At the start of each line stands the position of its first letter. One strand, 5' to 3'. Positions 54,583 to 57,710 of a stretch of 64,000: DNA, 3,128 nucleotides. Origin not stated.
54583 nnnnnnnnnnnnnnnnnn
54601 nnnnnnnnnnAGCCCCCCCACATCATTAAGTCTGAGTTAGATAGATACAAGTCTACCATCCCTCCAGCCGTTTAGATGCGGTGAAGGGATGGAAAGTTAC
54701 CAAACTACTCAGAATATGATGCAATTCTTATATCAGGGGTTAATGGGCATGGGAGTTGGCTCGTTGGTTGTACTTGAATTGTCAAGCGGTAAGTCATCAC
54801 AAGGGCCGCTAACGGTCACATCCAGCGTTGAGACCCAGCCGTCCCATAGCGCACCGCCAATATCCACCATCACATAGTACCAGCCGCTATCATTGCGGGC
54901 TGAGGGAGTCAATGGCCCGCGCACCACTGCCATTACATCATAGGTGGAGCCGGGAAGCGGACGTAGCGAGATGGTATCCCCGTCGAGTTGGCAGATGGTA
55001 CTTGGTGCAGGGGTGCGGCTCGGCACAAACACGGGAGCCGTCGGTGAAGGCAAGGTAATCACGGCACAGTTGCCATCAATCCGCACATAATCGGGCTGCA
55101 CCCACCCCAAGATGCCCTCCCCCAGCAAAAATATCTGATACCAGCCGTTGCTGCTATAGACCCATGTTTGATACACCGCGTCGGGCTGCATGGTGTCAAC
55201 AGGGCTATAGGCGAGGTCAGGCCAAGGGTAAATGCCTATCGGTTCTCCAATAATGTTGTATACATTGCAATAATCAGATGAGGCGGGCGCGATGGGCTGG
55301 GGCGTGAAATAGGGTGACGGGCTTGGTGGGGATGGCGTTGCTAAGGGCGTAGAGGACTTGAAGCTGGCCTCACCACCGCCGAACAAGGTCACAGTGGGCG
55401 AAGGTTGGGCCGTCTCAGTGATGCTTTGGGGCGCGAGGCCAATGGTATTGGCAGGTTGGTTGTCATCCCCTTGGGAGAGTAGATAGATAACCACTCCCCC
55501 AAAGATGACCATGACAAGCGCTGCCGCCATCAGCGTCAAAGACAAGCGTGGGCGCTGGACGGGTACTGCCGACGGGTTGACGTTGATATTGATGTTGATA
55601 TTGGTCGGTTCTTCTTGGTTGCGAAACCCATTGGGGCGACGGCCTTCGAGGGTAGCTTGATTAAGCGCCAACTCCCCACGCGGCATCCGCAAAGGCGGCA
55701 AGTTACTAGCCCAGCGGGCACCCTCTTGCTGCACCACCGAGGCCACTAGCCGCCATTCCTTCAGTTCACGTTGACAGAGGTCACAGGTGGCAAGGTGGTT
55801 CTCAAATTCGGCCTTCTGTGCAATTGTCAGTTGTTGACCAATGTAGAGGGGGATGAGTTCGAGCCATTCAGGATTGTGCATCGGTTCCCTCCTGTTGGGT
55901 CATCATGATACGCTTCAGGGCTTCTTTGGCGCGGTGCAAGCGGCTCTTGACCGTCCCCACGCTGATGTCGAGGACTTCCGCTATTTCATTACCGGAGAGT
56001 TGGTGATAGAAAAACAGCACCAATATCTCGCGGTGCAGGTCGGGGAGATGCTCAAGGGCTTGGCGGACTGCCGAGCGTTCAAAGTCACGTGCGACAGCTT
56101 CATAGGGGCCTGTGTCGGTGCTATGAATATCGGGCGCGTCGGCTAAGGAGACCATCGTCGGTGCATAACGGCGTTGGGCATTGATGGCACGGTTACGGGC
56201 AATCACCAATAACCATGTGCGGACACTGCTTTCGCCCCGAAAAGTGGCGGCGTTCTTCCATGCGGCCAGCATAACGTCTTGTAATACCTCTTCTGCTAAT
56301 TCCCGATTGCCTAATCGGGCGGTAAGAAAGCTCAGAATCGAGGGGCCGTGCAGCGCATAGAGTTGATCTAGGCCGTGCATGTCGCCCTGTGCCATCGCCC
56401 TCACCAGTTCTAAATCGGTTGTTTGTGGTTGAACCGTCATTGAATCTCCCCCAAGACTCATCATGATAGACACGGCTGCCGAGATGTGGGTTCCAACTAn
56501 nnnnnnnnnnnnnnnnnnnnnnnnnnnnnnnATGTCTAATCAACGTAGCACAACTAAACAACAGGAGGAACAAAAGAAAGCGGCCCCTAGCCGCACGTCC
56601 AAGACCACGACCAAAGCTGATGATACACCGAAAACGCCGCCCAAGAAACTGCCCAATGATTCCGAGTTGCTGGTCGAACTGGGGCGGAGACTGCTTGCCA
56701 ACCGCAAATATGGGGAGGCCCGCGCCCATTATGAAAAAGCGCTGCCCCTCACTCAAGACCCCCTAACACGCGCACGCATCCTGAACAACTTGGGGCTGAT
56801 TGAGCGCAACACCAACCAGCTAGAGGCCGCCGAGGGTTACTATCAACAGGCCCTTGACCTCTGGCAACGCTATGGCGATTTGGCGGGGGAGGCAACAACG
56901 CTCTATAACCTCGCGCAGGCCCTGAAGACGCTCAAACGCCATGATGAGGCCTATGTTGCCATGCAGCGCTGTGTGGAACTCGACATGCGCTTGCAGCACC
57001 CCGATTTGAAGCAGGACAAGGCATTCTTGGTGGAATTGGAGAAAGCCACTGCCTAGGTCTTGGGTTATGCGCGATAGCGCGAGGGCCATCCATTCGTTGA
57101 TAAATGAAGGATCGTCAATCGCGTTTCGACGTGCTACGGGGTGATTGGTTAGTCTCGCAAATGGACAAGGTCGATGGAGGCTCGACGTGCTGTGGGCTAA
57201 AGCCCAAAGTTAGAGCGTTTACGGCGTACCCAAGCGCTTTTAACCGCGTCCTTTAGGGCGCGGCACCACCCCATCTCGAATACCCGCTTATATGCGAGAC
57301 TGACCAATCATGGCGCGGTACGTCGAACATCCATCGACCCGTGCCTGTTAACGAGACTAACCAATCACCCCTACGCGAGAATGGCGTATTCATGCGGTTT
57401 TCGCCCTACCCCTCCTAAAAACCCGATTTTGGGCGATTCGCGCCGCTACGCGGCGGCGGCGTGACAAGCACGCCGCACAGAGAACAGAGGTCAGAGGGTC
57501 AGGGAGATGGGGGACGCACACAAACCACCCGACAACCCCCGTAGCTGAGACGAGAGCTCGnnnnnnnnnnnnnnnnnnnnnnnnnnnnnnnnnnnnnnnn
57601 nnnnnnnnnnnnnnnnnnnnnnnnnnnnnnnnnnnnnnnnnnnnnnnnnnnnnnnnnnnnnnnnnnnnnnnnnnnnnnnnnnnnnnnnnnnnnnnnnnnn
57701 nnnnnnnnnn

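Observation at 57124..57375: ORF-free nested inverted-repeat element (about 250 nt) immediately 3' of the TIR gene: structured RNA or MITE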

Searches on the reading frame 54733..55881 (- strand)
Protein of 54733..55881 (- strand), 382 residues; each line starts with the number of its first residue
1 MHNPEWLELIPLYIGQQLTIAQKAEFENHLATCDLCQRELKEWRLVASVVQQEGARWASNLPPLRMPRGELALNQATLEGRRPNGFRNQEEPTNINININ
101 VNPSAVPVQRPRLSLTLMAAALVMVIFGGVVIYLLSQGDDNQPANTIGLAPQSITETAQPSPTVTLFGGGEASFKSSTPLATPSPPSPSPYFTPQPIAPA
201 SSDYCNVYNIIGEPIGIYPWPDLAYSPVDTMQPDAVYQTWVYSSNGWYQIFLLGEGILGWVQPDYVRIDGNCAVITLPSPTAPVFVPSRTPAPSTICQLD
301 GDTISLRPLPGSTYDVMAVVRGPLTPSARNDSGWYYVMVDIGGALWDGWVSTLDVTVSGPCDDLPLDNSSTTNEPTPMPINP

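Call 13: search_protein_families(library=pfam, proteins=[window:54733-55881:-], max_evalue=0.01)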
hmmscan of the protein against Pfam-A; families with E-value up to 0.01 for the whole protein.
window:54733-55881:- (382 aa): 1 family
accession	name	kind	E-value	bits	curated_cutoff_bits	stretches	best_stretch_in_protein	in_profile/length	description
PF13490.11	zf-HC2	-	1.8e-05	25.2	22.2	1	5-37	3-35/35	Putative zinc-finger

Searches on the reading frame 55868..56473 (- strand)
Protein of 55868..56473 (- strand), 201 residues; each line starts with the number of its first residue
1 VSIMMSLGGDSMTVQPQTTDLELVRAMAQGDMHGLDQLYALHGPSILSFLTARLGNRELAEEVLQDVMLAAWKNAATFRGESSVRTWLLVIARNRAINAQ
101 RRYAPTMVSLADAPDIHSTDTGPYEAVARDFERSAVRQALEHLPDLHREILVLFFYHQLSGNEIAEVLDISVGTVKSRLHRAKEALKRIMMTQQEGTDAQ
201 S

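Call 13: search_protein_families(library=pfam, proteins=[window:55868-56473:-], max_evalue=0.01)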
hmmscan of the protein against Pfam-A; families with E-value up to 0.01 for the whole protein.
window:55868-56473:- (201 aa): 7 families
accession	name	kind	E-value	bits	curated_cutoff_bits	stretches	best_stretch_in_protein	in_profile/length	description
PF08281.18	Sigma70_r4_2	-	3.4e-17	62.3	25.7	1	135-186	3-54/54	Sigma-70, region 4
PF04542.20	Sigma70_r2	-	7.5e-16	58.1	24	1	38-103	1-68/71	Sigma-70 region 2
PF04545.22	Sigma70_r4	-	1.3e-13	50.7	24.1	1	139-187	1-49/50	Sigma-70, region 4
PF07638.17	Sigma70_ECF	-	0.00028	21.3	21.1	1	134-188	128-181/185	ECF sigma factor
PF13412.12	HTH_24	-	0.00047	20.1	21.9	0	159-181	18-40/48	Winged helix-turn-helix DNA-binding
PF13556.12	HTH_30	-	0.00086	19.5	27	1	149-187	3-41/59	PucR C-terminal helix-turn-helix domain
PF08279.18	HTH_11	-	0.00088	19.5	25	1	158-196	13-53/55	HTH domain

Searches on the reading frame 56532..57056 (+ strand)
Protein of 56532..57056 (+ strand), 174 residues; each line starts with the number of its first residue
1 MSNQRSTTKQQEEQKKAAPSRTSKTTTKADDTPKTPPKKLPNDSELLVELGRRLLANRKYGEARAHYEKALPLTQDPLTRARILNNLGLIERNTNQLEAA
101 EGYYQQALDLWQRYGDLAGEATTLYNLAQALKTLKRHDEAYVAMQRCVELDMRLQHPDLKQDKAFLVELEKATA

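Call 13: search_protein_families(library=pfam, proteins=[window:56532-57056:+], max_evalue=0.01)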
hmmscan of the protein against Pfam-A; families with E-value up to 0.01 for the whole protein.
window:56532-57056:+ (174 aa): 13 families
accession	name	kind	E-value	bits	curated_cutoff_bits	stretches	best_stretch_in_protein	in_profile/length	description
PF13424.12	TPR_12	-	9.2e-17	61.5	30.1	1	80-150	2-74/77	Tetratricopeptide repeat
PF07719.23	TPR_2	-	1.8e-14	53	27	3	81-110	1-30/34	Tetratricopeptide repeat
PF13181.12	TPR_8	-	6.6e-14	51.3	25.7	2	122-151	2-31/34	Tetratricopeptide repeat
PF00515.34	TPR_1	-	5.6e-13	48.6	27.8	2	81-111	1-31/34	Tetratricopeptide repeat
PF13374.12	TPR_10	-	9.9e-13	48.1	27.5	1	81-113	2-34/42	Tetratricopeptide repeat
PF13432.12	TPR_16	-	1.6e-06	28.9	32.7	1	49-111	2-61/65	Tetratricopeptide repeat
PF13428.12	TPR_14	-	3.2e-06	27.7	23.5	0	45-72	2-29/44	Tetratricopeptide repeat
PF13431.12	TPR_17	-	2.7e-05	24.6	24.4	0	40-65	9-34/34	Tetratricopeptide repeat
PF13176.12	TPR_7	-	3.9e-05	23.8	27.9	0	84-110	2-28/36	Tetratricopeptide repeat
PF17874.7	TPR_MalT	-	0.00077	19.3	45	1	55-150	91-190/336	MalT-like TPR region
PF12895.13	ANAPC3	-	0.0064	17.2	27.2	0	101-147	36-82/82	Anaphase-promoting complex, cyclosome, subunit 3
PF14559.12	TPR_19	-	0.0086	16.8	25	0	40-76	21-57/68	Tetratricopeptide repeat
PF13174.12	TPR_6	-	0.0099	16.9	26.3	0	124-149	3-28/33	Tetratricopeptide repeat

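Call 16: find_encoding_contigs(protein=window:56532-57056:+, flank=10000, max_places=10)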
Protein window:56532-57056:+ (174 aa): 2 contigs read that carry it; 2 places shown.
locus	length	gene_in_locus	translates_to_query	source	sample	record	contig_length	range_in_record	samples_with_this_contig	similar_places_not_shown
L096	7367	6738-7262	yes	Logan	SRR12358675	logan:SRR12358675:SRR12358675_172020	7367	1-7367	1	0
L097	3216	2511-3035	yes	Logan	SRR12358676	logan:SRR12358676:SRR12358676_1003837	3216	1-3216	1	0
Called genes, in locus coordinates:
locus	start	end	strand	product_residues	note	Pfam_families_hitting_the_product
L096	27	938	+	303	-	PF00111:Fer2, PF00211:Guanylate_cyc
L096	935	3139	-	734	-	PF02861:Clp_N, PF17871:AAA_lid_9, PF00158:Sigma54_activat (weak), PF00004:AAA (weak), PF07724:AAA_2, PF07728:AAA_5, PF10431:ClpB_D2-small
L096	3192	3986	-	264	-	PF03537:Glyco_hydro_114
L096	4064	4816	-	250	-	PF13848:Thioredoxin_6 (faint), PF13905:Thioredoxin_8 (faint), PF00085:Thioredoxin, PF13098:Thioredoxin_2 (weak)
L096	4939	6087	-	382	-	-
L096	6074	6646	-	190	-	PF04542:Sigma70_r2, PF08281:Sigma70_r4_2, PF04545:Sigma70_r4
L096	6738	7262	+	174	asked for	PF07719:TPR_2 (faint), PF13181:TPR_8 (faint), PF13428:TPR_14 (faint), PF00515:TPR_1 (faint), PF13432:TPR_16 (weak), PF13374:TPR_10 (weak), PF13424:TPR_12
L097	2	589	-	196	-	?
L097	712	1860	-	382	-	-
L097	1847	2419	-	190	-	PF04542:Sigma70_r2, PF08281:Sigma70_r4_2, PF04545:Sigma70_r4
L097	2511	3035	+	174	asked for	PF07719:TPR_2 (faint), PF13181:TPR_8 (faint), PF13428:TPR_14 (faint), PF00515:TPR_1 (faint), PF13432:TPR_16 (weak), PF13374:TPR_10 (weak), PF13424:TPR_12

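Call 46: find_homologous_proteins(query=window:56532-57056:+, max_evalue=1e-15)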
Query window:56532-57056:+ (174 aa): 1 proteins with E <= 1e-15 among 1370 candidates.
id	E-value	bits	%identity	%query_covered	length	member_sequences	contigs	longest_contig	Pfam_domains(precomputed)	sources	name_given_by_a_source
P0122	1.3e-97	342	93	100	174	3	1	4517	PF14559.13,PF13431.13,PF17874.8,PF00515.35,PF13424.13,PF13176.13,PF13432.13,PF13428.13,PF13181.13,PF07719.24,PF13374.13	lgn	-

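Call 64: search_protein_families(library=padloc, proteins=[window:56532-57056:+], max_evalue=0.001)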
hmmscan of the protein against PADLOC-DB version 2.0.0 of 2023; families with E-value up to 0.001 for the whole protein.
window:56532-57056:+ (174 aa): 1 family
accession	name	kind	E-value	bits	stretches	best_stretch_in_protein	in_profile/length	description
PDLC01169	TPR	-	8.4e-08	29.9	1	76-153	104-220/252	TPR repeats containing protein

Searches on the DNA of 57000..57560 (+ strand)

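Call 8: search_rna_families(source=window, start=57000, end=57560, threshold=evalue, max_evalue=10)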
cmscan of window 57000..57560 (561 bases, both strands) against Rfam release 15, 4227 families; matches with E-value up to 10: 1.
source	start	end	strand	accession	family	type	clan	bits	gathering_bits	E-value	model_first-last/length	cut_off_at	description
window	57171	57233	-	RF02614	BSR1073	Gene; sRNA;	-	10.4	241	4.3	69-131/196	no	Brucella sRNA 1073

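Call 43: search_dna_similar(query=window:57100-57400:+, collection=plasmids, mode=distant, max_evalue=1, max_rows=15)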
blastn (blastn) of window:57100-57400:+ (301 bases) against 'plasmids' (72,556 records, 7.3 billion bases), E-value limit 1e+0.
No match.

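Call 44: search_dna_similar(query=window:57100-57400:+, collection=phages, mode=distant, max_evalue=1, max_rows=15)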
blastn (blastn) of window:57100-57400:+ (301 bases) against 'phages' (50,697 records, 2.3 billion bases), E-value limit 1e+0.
No match.

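Call 77: search_dna_similar(query=window:57139-57190:+, collection=plasmids, mode=distant, max_evalue=10, max_rows=15)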
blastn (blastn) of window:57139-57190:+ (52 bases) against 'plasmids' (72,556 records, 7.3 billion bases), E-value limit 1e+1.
Records with a match: 2; places in all: 2; records where one place covers at least 80% of the query: 0.
Best place of each record, by identity: 95-99% 2.
By first word of the organism name: Paracoccus 2.
By predicted mobility (MOB-suite, as given by PLSDB): non-mobilizable 1; conjugative 1.
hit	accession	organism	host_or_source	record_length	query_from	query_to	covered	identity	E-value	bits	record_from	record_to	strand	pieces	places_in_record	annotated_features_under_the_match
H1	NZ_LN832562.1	Paracoccus aminovorans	-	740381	18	39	42%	95.5%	3e+0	37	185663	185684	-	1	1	TonB-dependent receptor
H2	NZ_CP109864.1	Paracoccus aminovorans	bacteria,human fecal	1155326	18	39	42%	95.5%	3e+0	37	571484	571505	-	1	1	record has no annotation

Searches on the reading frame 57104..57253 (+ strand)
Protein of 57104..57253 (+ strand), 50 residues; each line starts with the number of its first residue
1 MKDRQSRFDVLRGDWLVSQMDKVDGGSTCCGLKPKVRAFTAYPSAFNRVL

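Call 32: find_encoding_contigs(protein=P0122, flank=10000, max_places=10)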
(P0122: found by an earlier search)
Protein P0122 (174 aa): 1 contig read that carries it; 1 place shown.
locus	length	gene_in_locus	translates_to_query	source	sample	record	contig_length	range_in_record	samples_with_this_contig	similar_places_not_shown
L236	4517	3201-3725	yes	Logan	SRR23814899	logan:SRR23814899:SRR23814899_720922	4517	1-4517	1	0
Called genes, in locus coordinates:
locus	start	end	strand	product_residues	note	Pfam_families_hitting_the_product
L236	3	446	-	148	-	?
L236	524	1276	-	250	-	PF13848:Thioredoxin_6 (faint), PF13905:Thioredoxin_8 (faint), PF00085:Thioredoxin, PF13098:Thioredoxin_2 (weak)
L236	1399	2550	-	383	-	-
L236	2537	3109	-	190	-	PF04542:Sigma70_r2, PF08281:Sigma70_r4_2, PF04545:Sigma70_r4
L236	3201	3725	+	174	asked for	PF13431:TPR_17 (faint), PF14559:TPR_19 (faint), PF17874:TPR_MalT (weak), PF00515:TPR_1 (faint), PF07719:TPR_2 (faint), PF13432:TPR_16 (weak), PF13374:TPR_10 (weak), PF13424:TPR_12, +3 more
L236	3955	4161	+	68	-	-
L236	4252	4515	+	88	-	?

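Call 33: find_encoding_contigs(protein=P0123, flank=10000, max_places=10)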
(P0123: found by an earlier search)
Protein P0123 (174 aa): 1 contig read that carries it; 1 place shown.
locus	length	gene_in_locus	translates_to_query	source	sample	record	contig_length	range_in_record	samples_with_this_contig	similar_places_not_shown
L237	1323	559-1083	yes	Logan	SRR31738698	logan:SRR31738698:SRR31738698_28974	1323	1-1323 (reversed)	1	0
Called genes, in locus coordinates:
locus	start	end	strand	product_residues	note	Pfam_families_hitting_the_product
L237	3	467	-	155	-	?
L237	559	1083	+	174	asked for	PF13431:TPR_17 (faint), PF17874:TPR_MalT (weak), PF07719:TPR_2 (faint), PF13181:TPR_8 (faint), PF00515:TPR_1 (faint), PF13432:TPR_16, PF13374:TPR_10 (weak), PF13424:TPR_12, +2 more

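Call 45: search_protein_representatives(protein=window:57104-57253:+)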
Query: 50 residues. Proteins with E-value up to 0.001 (for the whole library): 0; up to 1e-10: 0; up to 1e-30: 0. The best 0 are listed.

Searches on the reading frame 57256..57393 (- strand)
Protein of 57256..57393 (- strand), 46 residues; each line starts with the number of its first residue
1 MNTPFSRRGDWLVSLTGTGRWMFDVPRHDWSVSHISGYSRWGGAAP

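Call 40: find_homologous_proteins(query=window:57256-57393:-, max_evalue=10)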
Query seq(46 aa): no candidate shares three 5-residue words with the query. No homologue found.
